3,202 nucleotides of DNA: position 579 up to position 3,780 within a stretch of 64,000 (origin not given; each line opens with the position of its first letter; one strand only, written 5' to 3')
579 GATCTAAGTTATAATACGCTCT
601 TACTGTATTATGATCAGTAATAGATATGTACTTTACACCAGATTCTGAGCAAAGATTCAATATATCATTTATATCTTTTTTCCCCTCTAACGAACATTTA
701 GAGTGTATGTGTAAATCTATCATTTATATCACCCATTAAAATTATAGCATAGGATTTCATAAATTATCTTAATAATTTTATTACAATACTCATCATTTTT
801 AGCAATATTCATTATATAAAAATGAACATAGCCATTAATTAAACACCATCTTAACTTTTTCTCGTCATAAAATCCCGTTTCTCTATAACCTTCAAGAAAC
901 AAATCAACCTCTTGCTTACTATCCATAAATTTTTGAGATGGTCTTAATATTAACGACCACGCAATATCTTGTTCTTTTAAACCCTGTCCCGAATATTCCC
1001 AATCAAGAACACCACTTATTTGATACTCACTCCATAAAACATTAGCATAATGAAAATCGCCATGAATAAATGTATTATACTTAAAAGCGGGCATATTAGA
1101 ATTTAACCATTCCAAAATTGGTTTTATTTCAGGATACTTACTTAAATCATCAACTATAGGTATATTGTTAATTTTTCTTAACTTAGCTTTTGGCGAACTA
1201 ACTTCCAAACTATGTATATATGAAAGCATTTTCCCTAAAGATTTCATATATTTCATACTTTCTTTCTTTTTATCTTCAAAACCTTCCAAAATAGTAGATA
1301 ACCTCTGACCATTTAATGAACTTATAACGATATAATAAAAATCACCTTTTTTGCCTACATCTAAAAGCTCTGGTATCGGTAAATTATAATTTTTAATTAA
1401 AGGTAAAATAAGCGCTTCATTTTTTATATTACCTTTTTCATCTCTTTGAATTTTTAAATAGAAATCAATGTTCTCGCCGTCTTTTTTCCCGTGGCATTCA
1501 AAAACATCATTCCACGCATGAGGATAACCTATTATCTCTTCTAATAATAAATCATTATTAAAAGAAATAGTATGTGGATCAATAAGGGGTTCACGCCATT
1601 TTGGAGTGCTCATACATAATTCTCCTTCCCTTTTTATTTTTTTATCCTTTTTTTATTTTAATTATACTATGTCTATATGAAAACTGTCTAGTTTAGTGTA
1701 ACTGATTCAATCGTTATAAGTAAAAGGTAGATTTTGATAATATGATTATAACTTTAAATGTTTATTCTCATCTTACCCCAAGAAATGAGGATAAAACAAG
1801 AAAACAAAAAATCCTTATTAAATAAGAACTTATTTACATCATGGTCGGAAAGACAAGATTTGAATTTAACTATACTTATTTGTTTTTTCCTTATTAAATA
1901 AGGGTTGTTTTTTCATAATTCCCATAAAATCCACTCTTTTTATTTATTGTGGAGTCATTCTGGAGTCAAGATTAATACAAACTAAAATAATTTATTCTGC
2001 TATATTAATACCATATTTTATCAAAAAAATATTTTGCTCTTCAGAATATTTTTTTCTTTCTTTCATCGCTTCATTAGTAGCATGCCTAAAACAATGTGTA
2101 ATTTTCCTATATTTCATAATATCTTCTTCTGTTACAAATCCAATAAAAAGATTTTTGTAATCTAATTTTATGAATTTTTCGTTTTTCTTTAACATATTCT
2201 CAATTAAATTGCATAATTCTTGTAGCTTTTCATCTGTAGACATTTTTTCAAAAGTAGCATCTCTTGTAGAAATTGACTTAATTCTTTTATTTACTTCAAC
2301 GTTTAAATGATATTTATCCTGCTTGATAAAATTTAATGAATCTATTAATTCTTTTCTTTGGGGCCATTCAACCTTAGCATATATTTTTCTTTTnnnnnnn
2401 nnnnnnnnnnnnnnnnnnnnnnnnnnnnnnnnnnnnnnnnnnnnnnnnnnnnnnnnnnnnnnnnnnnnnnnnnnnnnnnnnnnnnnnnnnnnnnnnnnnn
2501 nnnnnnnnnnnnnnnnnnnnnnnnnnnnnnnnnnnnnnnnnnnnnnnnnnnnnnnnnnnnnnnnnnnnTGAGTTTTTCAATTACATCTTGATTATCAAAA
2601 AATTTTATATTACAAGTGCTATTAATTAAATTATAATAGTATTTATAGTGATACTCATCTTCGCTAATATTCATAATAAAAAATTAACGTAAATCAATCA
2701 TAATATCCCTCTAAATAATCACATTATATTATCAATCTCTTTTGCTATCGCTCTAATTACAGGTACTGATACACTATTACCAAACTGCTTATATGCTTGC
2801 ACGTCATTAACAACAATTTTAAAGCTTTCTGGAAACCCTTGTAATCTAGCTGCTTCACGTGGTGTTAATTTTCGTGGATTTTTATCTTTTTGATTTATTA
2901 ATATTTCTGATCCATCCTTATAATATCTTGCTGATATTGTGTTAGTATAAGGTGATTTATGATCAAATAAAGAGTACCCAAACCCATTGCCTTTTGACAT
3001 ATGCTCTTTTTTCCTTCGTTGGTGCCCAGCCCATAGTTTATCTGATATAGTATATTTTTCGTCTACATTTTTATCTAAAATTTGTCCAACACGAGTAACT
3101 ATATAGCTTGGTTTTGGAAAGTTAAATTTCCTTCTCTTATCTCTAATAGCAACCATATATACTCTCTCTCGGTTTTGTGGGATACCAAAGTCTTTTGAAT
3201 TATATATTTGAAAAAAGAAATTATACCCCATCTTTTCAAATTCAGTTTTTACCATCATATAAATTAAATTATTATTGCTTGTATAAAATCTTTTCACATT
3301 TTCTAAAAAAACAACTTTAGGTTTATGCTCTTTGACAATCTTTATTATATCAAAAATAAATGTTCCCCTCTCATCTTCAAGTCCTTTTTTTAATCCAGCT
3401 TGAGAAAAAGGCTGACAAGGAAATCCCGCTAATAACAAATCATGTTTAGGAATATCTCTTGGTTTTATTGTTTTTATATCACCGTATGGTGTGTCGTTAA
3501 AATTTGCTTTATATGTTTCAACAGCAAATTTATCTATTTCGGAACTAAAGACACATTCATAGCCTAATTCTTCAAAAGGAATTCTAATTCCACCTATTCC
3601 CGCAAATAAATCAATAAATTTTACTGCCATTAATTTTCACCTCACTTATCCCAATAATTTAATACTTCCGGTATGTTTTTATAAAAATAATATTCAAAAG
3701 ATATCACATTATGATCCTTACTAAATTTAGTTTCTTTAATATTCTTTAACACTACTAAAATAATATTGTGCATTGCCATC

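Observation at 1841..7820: Decayed integrative island at tRNA-Pro marked by a partial direct repeat of the tRNA 3' end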

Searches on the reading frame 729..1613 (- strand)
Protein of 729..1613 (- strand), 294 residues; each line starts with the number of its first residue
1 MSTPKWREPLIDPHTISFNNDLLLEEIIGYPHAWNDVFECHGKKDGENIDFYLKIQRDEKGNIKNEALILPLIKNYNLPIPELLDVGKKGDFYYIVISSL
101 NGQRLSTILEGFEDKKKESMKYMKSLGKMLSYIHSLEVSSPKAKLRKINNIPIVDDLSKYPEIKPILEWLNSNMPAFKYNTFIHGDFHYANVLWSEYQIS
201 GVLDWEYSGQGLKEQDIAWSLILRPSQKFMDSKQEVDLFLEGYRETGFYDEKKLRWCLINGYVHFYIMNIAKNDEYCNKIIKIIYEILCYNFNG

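Call 8: search_protein_families(library=pfam, proteins=[window:729-1613:-], max_evalue=0.01)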
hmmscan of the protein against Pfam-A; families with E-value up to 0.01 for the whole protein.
window:729-1613:- (294 aa): 3 families
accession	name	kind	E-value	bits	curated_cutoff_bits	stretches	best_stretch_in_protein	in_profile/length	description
PF01636.29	APH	-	1.6e-18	67.8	23.2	1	35-228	11-211/239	Phosphotransferase enzyme family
PF00069.31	Pkinase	-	0.0056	16.6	31.7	0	57-138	39-119/263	Protein kinase domain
PF01633.27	Choline_kinase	-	0.0072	16.1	29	0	126-220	114-203/300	Choline/ethanolamine kinase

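Call 11: find_related_loci(query=window:729-1613:-, collection=genome_contigs, flank=10000)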
Query window:729-1613:- (294 aa) in genome_contigs; peptide patterns used: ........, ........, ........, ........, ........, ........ (x = any residue, [..] = any of these).
130 stretches matched a pattern, but none encodes a relative of the query by tblastn (E <= 1e-3).

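Call 12: find_encoding_contigs(protein=window:729-1613:-, flank=10000, max_places=10)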
Protein window:729-1613:- (294 aa): 13 contigs read that carry it; 10 places shown.
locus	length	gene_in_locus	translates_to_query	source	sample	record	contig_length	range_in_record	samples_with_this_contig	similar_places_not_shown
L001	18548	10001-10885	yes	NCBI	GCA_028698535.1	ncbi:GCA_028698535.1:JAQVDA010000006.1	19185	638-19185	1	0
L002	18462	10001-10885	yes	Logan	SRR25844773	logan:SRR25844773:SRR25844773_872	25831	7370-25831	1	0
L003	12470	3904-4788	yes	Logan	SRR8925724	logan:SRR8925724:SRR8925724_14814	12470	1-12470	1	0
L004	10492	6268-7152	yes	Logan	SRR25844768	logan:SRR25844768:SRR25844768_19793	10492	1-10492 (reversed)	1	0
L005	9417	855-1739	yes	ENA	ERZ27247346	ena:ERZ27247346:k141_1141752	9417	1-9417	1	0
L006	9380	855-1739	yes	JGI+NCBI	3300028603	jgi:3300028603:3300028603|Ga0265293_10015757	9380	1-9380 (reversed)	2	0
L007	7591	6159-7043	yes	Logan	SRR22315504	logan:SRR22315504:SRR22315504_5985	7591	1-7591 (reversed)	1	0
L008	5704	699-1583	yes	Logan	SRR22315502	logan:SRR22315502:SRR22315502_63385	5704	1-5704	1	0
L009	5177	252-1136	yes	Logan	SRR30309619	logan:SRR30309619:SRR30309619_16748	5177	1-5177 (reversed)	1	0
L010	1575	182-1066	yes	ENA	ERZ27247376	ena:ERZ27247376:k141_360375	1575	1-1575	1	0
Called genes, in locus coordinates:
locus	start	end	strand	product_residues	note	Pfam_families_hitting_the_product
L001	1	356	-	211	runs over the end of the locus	PF01135:PCMT, PF00398:RrnaAD, PF13847:Methyltransf_31, PF08241:Methyltransf_11 (weak), PF13649:Methyltransf_25 (weak)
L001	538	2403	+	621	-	PF02518:HATPase_c (weak), PF13589:HATPase_c_3, PF00183:HSP90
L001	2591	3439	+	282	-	PF04018:VCA0040-like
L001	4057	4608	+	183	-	-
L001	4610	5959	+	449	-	-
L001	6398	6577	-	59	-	-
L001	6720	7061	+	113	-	PF13560:HTH_31, PF01381:HTH_3, PF12844:HTH_19, PF13443:HTH_26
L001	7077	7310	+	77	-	-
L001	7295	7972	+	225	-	PF09019:EcoRII-C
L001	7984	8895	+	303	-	PF00145:DNA_methylase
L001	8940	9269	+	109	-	-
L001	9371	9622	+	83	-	-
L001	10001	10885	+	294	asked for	PF01636:APH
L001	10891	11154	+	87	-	PF02811:PHP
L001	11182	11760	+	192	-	-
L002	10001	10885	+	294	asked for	PF01636:APH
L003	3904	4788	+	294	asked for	PF01636:APH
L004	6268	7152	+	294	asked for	PF01636:APH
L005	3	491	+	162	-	PF14082:SduA_C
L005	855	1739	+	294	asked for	PF01636:APH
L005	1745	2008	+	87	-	PF02811:PHP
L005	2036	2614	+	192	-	-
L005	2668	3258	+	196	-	PF06541:ABC_trans_CmpB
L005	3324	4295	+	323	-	-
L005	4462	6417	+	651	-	PF17425:Arylsulfotran_N, PF05935:Arylsulfotrans, PF14269:Arylsulfotran_2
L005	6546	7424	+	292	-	PF00398:RrnaAD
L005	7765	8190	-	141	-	PF00528:BPD_transp_1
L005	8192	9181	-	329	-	PF02463:SMC_N (weak), PF00005:ABC_tran, PF13304:AAA_21 (faint)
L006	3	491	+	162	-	PF14082:SduA_C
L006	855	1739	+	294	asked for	PF01636:APH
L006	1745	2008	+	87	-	PF02811:PHP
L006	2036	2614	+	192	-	-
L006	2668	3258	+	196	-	PF06541:ABC_trans_CmpB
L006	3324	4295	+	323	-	-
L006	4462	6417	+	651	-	PF17425:Arylsulfotran_N, PF05935:Arylsulfotrans, PF14269:Arylsulfotran_2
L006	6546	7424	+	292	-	PF00398:RrnaAD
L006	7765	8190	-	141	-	PF00528:BPD_transp_1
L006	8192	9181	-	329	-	PF02463:SMC_N (weak), PF00005:ABC_tran, PF13304:AAA_21 (faint)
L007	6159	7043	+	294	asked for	PF01636:APH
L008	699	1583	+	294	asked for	PF01636:APH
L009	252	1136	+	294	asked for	PF01636:APH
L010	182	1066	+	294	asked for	PF01636:APH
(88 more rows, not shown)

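Call 59: find_homologous_proteins(query=L005:3-491:+, max_evalue=1e-10)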
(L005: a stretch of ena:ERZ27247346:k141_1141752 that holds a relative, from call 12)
Query L005:3-491:+ (162 aa): 2 proteins with E <= 1e-10 among 23 candidates.
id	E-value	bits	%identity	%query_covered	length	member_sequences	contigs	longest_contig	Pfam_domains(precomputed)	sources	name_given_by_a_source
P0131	2.2e-99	348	100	100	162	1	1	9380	PF14082.13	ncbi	ncbi:MAG: Shedu anti-phage system protein SduA domain-containing protein, partial [Bacilli bacterium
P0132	1.8e-54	202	60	100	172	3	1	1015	PF14082.13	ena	-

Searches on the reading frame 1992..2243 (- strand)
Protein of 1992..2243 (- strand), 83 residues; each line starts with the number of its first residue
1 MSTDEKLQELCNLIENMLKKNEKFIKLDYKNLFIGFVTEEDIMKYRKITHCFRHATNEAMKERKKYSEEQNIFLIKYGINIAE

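Call 8: search_protein_families(library=pfam, proteins=[window:1992-2243:-], max_evalue=0.01)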
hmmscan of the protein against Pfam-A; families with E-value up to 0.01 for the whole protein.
window:1992-2243:- (83 aa): 1 family
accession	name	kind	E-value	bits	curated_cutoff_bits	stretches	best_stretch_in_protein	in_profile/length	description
PF18133.7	HydF_tetramer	-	0.0026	18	22.6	1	32-82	55-106/118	Hydrogen maturase F tetramerization domain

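Call 32: search_protein_families(library=padloc, proteins=[window:1992-2243:-], max_evalue=0.01)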
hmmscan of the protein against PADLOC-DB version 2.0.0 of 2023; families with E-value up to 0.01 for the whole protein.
window:1992-2243:- (83 aa): 0 families

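Call 33: search_protein_families(library=ncbifam, proteins=[window:1992-2243:-], max_evalue=0.01)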
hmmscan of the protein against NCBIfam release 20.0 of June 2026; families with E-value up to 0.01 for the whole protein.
window:1992-2243:- (83 aa): 1 family
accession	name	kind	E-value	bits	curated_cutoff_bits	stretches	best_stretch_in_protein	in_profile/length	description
TIGR03918.1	GTP_HydF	equivalog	0.0017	17.3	325.55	1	32-82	331-382/392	[FeFe] hydrogenase H-cluster maturation GTPase HydF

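Call 52: search_protein_families(library=phrogs, proteins=[window:1992-2243:-], max_evalue=0.01)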
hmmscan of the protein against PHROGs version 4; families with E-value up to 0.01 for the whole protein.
window:1992-2243:- (83 aa): 1 family
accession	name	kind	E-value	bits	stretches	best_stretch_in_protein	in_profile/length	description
phrog_22387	-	unknown function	0.00059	20.9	1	12-52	8-47/82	-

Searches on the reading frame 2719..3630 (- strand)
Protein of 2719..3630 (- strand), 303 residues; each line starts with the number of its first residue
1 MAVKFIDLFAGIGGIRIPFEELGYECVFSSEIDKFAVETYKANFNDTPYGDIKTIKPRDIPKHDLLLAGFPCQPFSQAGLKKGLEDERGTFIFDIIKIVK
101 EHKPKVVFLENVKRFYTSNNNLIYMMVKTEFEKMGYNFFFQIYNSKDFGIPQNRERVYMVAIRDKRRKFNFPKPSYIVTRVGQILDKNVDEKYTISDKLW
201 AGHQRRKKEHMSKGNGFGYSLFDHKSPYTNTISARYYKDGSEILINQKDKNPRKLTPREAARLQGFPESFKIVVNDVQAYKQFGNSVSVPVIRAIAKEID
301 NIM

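Call 8: search_protein_families(library=pfam, proteins=[window:2719-3630:-], max_evalue=0.01)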
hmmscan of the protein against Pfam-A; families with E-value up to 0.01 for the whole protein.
window:2719-3630:- (303 aa): 1 family
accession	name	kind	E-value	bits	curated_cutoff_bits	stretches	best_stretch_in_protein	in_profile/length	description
PF00145.23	DNA_methylase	-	4.6e-104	348.8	22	1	4-299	2-322/324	C-5 cytosine-specific DNA methylase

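Call 32: search_protein_families(library=padloc, proteins=[window:2719-3630:-], max_evalue=0.01)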
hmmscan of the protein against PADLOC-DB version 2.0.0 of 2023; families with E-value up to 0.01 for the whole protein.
window:2719-3630:- (303 aa): 62 families (the best 25 are shown)
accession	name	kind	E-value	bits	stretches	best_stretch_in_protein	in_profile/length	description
PDLC03272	MTase_II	-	5.2e-119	396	1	3-301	75-388/407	Type II methyltransferase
PDLC02653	DrmMII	-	1.6e-105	350.7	1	2-301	4-311/333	DrmMII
PDLC03361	MTase_II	-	8.6e-105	349.2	1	2-301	86-435/455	Type II methyltransferase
PDLC03378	MTase_II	-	7.6e-71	237.2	1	1-302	1-329/344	Type II methyltransferase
PDLC03242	MTase_II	-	4.2e-66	221.6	1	3-299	101-395/409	Type II methyltransferase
PDLC03217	MTase_II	-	2.1e-60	203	2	4-164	386-546/703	Type II methyltransferase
PDLC00026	DruM2|DruM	-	1.6e-59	200.1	1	3-302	5-317/336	DNA cytosine methylase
PDLC03733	oMTase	-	2.6e-59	199.3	1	2-300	90-455/476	orphan methyltransferase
PDLC03234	MTase_II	-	2.7e-58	196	2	3-176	5-187/375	Type II methyltransferase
PDLC03269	MTase_II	-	4.6e-54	182.1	2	3-187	4-192/437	Type II methyltransferase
PDLC03716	oMTase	-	3.3e-53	179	1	3-302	39-338/349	orphan methyltransferase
PDLC03326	MTase_II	-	2.6e-49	166.5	2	4-175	6-188/412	Type II methyltransferase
PDLC03734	oMTase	-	3.3e-48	162.8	2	4-164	5-170/444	orphan methyltransferase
PDLC00034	DruM2|DruM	-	7.2e-47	157.9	2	2-163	7-187/457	DNA cytosine methylase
PDLC00027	DruM2|DruM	-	1.7e-45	153.9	2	3-215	12-227/361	DNA cytosine methylase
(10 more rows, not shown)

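Call 33: search_protein_families(library=ncbifam, proteins=[window:2719-3630:-], max_evalue=0.01)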
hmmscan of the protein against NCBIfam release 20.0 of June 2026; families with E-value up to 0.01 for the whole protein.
window:2719-3630:- (303 aa): 2 families
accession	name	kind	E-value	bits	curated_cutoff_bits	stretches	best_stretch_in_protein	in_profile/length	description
TIGR00675.1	dcm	superfamily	3e-98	329.5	100.65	1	5-299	1-329/329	DNA (cytosine-5-)-methyltransferase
NF007772.0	PRK10458.1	subfamily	1.1e-66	225.3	710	2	58-300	165-453/472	DNA cytosine methylase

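Call 51: search_solved_structures(query=window:2719-3630:-, max_evalue=1e-10)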
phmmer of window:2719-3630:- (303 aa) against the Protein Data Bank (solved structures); distinct sequences matched with E-value up to 1e-10: 47.
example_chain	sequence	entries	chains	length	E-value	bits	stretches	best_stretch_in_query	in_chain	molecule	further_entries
1svu_A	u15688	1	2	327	3.5e-70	239.7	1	3-300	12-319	Modification methylase HhaI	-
10mh_A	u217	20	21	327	5.9e-70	238.9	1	3-300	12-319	PROTEIN (CYTOSINE-SPECIFIC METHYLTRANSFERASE HHAI) | HaeIII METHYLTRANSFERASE | Modification methylase HhaI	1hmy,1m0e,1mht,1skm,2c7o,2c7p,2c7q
1fjx_A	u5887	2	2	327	8.1e-70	238.5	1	3-300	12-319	HHAI DNA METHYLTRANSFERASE | MODIFICATION METHYLASE HHAI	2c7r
2uyh_A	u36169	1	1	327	9.9e-70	238.2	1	3-300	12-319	MODIFICATION METHYLASE HHAI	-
2zcj_A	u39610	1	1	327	1.5e-69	237.6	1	3-300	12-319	Modification methylase HhaI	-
2uyc_A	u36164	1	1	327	3e-69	236.6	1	3-300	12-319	MODIFICATION METHYLASE HHAI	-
2uz4_A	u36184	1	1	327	3e-69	236.6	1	3-300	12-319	MODIFICATION METHYLASE HHAI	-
2z6u_A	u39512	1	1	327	3.8e-69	236.3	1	3-300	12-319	Modification methylase HhaI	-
2z6q_A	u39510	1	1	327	3.8e-69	236.3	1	3-300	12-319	Modification methylase HhaI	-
2i9k_A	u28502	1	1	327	6.5e-69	235.5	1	3-300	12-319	Modification methylase HhaI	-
2z6a_A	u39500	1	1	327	1.1e-68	234.7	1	3-300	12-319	Modification methylase HhaI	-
3lx6_A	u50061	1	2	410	1.8e-60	207.8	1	58-299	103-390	Cytosine-specific methyltransferase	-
3me5_A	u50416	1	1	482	4e-60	206.7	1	58-299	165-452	Cytosine-specific methyltransferase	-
1dct_A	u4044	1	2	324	8e-36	126.9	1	5-173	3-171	PROTEIN (MODIFICATION METHYLASE HAEIII)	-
3ubt_Y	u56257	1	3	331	2.2e-34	122.2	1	5-173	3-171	Modification methylase HaeIII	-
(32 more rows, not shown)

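Call 87: list_cluster_members(proteins=[window:2719-3630:-, window:3642-4319:-, L043:2273-3169:-, window:5655-7004:-, window:4553-4894:-, L033:596-1675:+])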
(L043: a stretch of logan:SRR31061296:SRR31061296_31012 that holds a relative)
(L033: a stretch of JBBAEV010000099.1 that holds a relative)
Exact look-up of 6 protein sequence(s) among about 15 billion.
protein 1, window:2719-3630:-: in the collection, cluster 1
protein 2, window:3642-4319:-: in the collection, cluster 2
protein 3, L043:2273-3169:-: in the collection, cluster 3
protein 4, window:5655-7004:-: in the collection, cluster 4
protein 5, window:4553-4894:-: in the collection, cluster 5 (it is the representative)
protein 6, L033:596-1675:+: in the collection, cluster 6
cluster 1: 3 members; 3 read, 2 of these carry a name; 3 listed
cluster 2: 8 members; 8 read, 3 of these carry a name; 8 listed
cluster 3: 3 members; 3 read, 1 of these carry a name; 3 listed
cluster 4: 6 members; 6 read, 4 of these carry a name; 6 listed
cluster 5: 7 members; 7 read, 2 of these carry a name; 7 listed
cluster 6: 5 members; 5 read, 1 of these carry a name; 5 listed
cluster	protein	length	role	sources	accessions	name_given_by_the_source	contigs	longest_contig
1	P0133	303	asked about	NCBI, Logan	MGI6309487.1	MAG: DNA cytosine methyltransferase [Bacilli bacterium]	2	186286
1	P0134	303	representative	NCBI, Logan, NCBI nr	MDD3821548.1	MAG: DNA cytosine methyltransferase [Bacilli bacterium] | DNA cytosine methyltransferase [Bacilli bacterium]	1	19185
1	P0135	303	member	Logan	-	-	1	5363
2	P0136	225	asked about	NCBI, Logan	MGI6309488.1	MAG: type II restriction endonuclease [Bacilli bacterium]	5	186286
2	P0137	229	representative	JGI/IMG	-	-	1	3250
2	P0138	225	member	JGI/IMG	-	hypothetical protein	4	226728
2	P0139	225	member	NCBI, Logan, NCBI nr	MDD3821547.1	MAG: type II restriction endonuclease [Bacilli bacterium] | type II restriction endonuclease [Bacilli bacterium]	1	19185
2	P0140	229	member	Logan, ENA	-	-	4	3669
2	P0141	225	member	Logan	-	-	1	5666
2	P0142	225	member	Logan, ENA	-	-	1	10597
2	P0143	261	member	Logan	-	-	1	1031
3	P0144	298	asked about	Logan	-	-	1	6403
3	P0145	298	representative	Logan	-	-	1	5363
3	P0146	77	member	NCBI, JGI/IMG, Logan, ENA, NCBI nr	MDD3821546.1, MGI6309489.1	MAG: hypothetical protein ACOXZW_02030 [Bacilli bacterium] | hypothetical protein | hypothetical protein [Bacilli bacterium]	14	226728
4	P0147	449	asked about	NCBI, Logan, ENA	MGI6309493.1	MAG: hypothetical protein ACOXZW_02050 [Bacilli bacterium]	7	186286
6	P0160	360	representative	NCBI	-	-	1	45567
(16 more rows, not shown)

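Call 88: find_encoding_contigs(protein=P0160, flank=10000, max_places=4)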
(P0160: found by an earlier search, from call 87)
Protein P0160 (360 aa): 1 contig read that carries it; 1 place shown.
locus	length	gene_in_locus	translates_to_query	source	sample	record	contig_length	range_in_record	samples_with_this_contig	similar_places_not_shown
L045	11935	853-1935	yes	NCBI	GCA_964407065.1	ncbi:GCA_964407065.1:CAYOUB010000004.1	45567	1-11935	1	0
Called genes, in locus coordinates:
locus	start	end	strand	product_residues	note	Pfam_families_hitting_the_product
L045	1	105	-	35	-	?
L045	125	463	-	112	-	PF13560:HTH_31, PF12844:HTH_19, PF13443:HTH_26 (weak), PF01381:HTH_3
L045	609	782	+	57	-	-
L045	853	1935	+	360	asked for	PF14659:Phage_int_SAM_3, PF00589:Phage_integrase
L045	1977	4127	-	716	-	-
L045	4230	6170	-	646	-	PF03235:GmrSD_N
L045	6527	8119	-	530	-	PF09847:12TM_1, PF16949:ABC_tran_2 (weak)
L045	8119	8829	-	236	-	PF00005:ABC_tran, PF13304:AAA_21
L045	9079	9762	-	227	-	-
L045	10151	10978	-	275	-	PF04018:VCA0040-like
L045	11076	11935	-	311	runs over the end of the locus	-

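Call 92: find_encoding_contigs(protein=P0145, flank=10000, max_places=4)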
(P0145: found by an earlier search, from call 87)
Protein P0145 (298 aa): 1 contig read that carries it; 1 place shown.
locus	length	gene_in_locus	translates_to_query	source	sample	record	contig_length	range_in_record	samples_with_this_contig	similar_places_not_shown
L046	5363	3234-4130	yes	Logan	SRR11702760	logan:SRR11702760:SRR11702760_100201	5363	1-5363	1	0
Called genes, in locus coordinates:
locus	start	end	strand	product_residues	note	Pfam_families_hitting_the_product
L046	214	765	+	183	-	-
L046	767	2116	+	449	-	-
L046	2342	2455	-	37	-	-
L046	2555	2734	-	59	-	-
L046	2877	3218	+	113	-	PF13560:HTH_31, PF01381:HTH_3, PF12844:HTH_19, PF13443:HTH_26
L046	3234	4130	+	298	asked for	PF09019:EcoRII-C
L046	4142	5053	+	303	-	PF00145:DNA_methylase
